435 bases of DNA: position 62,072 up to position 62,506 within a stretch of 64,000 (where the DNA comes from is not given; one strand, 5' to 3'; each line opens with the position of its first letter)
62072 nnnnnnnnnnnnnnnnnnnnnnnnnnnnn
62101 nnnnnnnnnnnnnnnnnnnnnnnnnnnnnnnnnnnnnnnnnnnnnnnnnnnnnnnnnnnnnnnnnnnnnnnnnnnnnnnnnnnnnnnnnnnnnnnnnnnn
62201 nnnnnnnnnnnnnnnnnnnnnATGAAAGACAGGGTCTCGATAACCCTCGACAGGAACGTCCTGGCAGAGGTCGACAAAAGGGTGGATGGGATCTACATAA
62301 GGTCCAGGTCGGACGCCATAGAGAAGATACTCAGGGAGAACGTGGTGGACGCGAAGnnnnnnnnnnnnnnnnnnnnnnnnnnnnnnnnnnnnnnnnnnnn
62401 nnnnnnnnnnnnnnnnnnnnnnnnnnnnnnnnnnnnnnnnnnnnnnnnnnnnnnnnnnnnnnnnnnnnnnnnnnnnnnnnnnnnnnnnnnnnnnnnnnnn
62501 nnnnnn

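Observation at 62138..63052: RHH::nucleotidyltransferase fusion behind phased AGTA repeats, a candidate NDP-sugar-sensing regulator of the glycosylation locus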

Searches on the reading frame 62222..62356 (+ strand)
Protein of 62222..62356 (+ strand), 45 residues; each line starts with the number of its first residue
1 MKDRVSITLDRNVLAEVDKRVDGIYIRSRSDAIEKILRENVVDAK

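Call 41: search_solved_structures(query=A3, max_evalue=1, show_alignments=3)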
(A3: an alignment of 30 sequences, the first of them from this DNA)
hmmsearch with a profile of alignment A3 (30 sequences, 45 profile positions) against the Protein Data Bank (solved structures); distinct sequences matched with E-value up to 1: 12.
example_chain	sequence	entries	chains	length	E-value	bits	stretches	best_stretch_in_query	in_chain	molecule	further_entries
2bj1_A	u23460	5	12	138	0.0025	20.8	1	4-43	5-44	NICKEL RESPONSIVE REGULATOR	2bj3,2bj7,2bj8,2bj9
2wvd_A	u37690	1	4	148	0.012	18.6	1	4-43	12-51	PUTATIVE NICKEL-RESPONSIVE REGULATOR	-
2wvb_A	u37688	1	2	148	0.012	18.6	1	4-43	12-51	PUTATIVE NICKEL-RESPONSIVE REGULATOR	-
3pht_A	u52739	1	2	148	0.012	18.6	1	4-43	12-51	Putative nickel-responsive regulator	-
2wvc_A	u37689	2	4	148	0.012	18.6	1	4-43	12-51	PUTATIVE NICKEL-RESPONSIVE REGULATOR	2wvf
2ca9_A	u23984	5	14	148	0.012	18.6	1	4-43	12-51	PUTATIVE NICKEL-RESPONSIVE REGULATOR | nickel-responsive regulator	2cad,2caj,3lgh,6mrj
2wve_A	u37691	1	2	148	0.012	18.6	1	4-43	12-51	PUTATIVE NICKEL-RESPONSIVE REGULATOR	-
1q5v_A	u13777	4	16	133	0.12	15.5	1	3-42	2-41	Nickel responsive regulator | Nickel-responsive regulator | Nickel-responsive regulatory protein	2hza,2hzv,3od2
8u12_A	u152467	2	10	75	0.15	15.1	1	2-39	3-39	Antitoxin Rv0298 | Antitoxin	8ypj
4o1s_A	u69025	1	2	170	0.21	14.7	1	17-30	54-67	V-type ATP synthase alpha chain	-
1b01_A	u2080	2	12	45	0.56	13.3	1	1-19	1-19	TRANSCRIPTIONAL REPRESSOR COPG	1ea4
2cpg_A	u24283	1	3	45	0.56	13.3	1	1-19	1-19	TRANSCRIPTIONAL REPRESSOR COPG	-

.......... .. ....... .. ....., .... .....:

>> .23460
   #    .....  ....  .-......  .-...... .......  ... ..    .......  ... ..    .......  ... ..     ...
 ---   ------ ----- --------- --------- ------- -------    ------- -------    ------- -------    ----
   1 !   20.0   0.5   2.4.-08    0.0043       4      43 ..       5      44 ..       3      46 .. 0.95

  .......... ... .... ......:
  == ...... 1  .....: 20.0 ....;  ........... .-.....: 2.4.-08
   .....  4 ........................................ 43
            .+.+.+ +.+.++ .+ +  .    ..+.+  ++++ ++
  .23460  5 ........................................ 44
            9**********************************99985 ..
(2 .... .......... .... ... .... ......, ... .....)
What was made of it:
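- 62222..62356 (+): N-terminal ribbon-helix-helix DNA-binding domain (residues 1-45, NikR-like). The beta-strand is K2-D-R4-V-S6-I-T8-L. The N-terminal profile hits NikR 2bj1 at E=0.0025 (call 41).
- On Ribbon-helix-helix (CopG/MetJ/Arc) superfamily, Pfam RHH_1: The N-terminal profile hits NikR RHH domains at E=0.0025-0.012 (call 41).
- Closest known: NikR. Same: The family N-terminal profile hits P. horikoshii NikR at E=0.0025 (call 41).
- Checked: A profile of the N-terminal region hits the NikR RHH (2bj1) at E=0.0025 (call 41).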
